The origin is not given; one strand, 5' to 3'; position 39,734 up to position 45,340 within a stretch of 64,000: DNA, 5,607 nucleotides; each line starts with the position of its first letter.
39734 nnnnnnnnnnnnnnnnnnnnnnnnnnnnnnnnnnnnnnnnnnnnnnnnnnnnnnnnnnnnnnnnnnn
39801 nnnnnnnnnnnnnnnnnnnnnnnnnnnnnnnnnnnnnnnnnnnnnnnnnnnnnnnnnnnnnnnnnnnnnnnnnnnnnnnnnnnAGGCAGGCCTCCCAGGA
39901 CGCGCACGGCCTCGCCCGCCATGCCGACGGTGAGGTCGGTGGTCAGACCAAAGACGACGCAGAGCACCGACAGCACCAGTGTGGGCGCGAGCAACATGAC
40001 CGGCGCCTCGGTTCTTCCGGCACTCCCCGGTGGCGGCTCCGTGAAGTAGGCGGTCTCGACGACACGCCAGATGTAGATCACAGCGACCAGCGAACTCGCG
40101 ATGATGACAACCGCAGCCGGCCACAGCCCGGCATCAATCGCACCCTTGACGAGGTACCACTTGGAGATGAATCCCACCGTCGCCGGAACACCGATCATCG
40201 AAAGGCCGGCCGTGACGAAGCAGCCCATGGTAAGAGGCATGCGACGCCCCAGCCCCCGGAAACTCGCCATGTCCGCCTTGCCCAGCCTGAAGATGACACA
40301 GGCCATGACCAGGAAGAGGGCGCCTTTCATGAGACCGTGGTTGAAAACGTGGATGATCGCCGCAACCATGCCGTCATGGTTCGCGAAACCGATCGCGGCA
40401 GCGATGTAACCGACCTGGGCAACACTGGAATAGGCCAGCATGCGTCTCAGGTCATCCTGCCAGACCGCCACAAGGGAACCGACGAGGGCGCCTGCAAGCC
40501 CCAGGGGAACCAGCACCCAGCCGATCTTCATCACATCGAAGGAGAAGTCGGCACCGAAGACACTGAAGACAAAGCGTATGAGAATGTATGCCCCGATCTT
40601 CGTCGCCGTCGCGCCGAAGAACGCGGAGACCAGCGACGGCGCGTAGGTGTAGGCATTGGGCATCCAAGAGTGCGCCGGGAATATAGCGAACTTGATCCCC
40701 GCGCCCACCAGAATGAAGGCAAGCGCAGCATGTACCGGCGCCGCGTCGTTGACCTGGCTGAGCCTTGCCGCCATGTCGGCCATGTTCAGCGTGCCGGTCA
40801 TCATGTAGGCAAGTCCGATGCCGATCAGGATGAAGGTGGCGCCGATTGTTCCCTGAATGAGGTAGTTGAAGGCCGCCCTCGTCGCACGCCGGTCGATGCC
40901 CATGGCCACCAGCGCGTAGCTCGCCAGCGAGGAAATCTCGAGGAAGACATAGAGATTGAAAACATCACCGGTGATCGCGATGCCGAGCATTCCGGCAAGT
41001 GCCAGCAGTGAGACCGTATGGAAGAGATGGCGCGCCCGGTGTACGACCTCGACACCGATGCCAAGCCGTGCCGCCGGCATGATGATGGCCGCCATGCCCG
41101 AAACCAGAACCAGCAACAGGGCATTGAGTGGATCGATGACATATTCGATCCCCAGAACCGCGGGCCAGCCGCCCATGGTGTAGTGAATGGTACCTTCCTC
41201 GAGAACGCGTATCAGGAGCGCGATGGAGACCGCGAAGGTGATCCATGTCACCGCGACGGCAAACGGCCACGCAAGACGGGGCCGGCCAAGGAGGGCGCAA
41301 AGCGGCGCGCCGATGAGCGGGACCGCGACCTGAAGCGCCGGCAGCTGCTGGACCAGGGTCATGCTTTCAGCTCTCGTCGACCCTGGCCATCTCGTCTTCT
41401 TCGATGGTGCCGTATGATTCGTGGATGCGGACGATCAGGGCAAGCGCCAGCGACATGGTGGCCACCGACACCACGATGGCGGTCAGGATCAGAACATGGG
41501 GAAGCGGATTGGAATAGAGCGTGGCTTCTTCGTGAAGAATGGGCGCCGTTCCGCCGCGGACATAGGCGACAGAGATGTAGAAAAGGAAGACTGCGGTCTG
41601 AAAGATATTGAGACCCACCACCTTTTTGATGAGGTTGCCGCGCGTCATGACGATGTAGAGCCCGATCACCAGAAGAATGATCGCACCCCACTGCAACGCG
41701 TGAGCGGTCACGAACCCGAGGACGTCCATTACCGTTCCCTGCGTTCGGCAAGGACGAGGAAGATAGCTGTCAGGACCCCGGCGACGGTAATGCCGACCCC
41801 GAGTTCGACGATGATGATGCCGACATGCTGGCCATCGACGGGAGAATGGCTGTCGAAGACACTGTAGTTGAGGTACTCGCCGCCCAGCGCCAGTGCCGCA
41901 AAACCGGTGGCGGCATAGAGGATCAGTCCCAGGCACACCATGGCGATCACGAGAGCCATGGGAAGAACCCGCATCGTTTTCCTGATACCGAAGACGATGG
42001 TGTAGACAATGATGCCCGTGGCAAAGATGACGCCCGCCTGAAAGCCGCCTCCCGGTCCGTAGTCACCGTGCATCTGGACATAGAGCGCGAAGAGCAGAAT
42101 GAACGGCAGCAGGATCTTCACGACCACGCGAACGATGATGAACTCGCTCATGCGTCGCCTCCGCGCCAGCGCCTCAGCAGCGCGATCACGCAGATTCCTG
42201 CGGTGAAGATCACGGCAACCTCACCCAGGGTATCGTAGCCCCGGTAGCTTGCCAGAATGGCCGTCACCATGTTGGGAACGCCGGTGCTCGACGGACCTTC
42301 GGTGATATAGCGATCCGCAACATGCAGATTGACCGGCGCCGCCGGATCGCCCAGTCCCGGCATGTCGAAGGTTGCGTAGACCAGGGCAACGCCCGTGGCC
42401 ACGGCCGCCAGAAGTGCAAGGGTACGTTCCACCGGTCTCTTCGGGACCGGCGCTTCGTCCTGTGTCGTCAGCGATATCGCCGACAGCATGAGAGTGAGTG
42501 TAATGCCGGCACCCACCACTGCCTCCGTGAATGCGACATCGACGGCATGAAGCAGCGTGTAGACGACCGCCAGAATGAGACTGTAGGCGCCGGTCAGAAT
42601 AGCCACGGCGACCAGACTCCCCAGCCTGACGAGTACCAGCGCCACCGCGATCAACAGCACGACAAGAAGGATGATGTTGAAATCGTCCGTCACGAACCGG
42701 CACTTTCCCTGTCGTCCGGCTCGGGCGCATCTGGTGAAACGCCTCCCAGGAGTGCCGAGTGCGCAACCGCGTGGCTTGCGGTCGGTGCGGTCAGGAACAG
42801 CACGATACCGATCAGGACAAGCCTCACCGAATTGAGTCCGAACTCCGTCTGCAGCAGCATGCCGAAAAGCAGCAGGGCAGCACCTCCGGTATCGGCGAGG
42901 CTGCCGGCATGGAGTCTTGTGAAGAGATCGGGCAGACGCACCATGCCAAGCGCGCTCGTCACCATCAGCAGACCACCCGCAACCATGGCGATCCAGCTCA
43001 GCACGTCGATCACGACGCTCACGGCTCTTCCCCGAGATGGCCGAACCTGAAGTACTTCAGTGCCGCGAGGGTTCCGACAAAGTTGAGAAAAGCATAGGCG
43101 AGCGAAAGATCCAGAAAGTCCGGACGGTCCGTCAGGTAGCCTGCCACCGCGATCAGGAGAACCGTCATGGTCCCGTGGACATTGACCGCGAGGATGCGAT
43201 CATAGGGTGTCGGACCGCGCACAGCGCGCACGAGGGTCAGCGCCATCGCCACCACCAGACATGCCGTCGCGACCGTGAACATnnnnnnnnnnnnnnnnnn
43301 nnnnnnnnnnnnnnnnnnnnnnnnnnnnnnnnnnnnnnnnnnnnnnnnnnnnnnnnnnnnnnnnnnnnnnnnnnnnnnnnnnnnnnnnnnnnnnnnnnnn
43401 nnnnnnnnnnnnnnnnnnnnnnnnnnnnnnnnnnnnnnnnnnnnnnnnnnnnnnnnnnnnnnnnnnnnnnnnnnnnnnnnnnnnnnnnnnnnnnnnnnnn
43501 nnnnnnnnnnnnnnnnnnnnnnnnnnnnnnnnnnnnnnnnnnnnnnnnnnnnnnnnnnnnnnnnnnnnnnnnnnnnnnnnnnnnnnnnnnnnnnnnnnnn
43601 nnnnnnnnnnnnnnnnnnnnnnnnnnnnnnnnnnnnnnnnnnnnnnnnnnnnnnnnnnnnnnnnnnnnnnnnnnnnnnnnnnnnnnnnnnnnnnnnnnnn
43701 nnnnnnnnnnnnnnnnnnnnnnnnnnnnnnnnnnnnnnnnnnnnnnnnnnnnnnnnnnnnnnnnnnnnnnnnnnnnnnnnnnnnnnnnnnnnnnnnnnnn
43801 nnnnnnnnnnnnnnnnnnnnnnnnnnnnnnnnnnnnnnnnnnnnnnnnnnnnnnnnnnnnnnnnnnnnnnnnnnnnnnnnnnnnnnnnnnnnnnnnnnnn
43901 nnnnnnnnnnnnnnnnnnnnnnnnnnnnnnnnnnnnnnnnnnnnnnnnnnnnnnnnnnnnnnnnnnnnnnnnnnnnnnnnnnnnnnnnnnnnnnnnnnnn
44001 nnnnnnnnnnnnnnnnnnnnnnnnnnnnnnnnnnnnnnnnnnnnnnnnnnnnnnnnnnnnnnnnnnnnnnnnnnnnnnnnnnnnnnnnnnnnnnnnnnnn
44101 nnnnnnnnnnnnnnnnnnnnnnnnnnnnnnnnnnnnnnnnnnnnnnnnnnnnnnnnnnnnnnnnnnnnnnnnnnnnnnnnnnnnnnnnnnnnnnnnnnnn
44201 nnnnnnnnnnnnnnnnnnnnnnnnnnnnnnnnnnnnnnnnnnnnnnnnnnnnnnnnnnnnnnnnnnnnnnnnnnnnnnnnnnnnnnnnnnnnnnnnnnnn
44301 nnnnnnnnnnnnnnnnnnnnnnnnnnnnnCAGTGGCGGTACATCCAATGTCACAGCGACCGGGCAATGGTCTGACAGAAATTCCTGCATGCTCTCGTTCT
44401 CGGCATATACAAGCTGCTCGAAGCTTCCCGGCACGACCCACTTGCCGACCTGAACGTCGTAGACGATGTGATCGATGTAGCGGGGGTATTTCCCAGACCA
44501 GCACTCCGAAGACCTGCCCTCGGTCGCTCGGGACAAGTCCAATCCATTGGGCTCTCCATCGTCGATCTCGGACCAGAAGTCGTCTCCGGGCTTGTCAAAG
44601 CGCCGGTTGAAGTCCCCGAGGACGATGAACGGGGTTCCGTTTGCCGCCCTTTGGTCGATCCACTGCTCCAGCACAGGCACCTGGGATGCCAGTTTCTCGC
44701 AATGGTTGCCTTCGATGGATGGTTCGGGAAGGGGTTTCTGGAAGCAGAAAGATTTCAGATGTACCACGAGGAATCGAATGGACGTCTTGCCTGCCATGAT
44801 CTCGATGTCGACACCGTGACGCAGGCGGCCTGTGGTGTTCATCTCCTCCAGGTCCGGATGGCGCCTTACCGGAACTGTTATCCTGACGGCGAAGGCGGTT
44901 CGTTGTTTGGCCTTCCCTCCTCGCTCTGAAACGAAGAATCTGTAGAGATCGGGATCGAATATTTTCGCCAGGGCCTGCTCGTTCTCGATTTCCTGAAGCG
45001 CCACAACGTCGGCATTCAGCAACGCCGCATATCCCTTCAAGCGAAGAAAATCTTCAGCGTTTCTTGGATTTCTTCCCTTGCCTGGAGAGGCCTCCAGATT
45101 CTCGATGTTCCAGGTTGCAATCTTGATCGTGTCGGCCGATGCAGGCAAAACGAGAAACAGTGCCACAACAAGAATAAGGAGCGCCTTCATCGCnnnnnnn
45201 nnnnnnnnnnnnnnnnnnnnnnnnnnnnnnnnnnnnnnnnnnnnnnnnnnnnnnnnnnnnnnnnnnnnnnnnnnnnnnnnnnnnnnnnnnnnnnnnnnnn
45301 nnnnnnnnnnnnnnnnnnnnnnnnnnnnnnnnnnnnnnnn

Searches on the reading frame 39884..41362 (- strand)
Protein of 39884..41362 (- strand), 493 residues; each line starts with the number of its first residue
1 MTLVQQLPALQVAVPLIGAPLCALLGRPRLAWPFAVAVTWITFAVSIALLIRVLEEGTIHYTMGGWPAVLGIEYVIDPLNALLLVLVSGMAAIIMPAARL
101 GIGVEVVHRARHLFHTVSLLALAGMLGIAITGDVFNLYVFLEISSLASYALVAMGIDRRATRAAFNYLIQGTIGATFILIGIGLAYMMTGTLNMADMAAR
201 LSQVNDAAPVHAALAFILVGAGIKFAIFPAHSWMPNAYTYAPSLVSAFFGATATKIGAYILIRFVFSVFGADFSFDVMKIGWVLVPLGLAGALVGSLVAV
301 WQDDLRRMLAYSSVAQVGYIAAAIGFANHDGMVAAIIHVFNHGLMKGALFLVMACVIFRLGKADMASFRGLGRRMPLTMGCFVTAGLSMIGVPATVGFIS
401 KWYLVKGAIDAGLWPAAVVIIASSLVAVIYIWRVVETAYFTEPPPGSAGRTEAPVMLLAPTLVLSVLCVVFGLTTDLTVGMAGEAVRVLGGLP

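Call 29: search_protein_families(library=pfam, proteins=[window:39884-41362:-], max_evalue=0.00001)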
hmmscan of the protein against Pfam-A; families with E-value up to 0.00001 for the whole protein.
window:39884-41362:- (493 aa): 1 family
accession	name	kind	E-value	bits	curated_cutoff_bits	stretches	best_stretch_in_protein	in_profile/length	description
PF00361.26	Proton_antipo_M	-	9.4e-59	199.4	21.5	1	132-423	2-291/294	NADH:quinone oxidoreductase/Mrp antiporter, TM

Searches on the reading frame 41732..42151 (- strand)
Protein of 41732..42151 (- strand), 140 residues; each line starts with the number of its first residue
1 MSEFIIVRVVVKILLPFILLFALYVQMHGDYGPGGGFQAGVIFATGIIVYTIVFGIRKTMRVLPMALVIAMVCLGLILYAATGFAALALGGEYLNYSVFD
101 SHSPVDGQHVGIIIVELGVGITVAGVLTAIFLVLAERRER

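Call 29: search_protein_families(library=pfam, proteins=[window:41732-42151:-], max_evalue=0.00001)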
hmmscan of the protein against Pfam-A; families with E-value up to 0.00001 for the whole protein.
window:41732-42151:- (140 aa): 1 family
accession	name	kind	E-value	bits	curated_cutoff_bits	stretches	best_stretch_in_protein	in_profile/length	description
PF04039.18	MnhB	-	3.3e-29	102.1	22.5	1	6-128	1-126/127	Domain related to MnhB subunit of Na+/H+ antiporter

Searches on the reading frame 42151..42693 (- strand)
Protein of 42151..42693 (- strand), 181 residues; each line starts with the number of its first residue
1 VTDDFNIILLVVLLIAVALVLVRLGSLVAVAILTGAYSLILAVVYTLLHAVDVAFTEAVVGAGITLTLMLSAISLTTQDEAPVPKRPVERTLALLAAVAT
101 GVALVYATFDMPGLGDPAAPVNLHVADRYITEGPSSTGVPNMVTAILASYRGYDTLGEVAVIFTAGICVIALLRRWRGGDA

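Call 29: search_protein_families(library=pfam, proteins=[window:42151-42693:-], max_evalue=0.00001)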
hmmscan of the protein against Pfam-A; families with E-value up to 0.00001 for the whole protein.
window:42151-42693:- (181 aa): 2 families
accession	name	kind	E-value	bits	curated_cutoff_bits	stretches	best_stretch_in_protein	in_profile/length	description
PF20501.3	MbhE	-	1.8e-12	47.6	27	1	90-178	3-86/98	MBH, subunit E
PF13244.11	MbhD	-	3.4e-12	46.8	27.2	1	12-76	1-65/67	MBH, subunit D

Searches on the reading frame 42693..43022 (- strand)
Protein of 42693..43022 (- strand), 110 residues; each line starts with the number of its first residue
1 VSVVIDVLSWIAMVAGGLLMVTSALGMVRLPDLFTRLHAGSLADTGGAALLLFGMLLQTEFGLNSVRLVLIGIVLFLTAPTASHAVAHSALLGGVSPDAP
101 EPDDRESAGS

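Call 29: search_protein_families(library=pfam, proteins=[window:42693-43022:-], max_evalue=0.00001)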
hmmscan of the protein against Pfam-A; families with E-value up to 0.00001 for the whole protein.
window:42693-43022:- (110 aa): 1 family
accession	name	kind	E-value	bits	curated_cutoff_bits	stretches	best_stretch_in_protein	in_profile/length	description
PF03334.19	PhaG_MnhG_YufB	-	5e-22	78.4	23.4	1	13-90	2-79/80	Na+/H+ antiporter subunit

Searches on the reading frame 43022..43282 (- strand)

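Call 29: search_protein_families(library=pfam, proteins=[window:43022-43282:-], max_evalue=0.00001)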
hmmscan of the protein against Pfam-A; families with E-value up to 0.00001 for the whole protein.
window:43022-43282:- (87 aa): 1 family
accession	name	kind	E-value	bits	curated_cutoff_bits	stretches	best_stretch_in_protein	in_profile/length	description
PF04066.18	MrpF_PhaF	-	8.1e-16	58.7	23.3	1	28-78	2-52/53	Multiple resistance and pH regulation protein F (MrpF / PhaF)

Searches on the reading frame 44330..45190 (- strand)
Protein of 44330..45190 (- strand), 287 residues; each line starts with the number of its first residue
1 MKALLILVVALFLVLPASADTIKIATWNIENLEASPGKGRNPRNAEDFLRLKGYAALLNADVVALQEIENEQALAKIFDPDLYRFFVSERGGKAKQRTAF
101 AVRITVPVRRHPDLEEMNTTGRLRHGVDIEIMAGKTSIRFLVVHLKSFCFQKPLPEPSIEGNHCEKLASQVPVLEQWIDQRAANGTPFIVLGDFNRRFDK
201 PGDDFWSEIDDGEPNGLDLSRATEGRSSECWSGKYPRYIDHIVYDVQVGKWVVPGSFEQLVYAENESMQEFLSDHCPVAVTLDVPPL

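Call 29: search_protein_families(library=pfam, proteins=[window:44330-45190:-], max_evalue=0.00001)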
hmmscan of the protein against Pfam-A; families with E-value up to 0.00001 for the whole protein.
window:44330-45190:- (287 aa): 1 family
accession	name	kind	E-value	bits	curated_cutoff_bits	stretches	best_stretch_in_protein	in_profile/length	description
PF03372.29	Exo_endo_phos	-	7.2e-15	55.8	24.5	1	25-275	1-225/225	Endonuclease/Exonuclease/phosphatase family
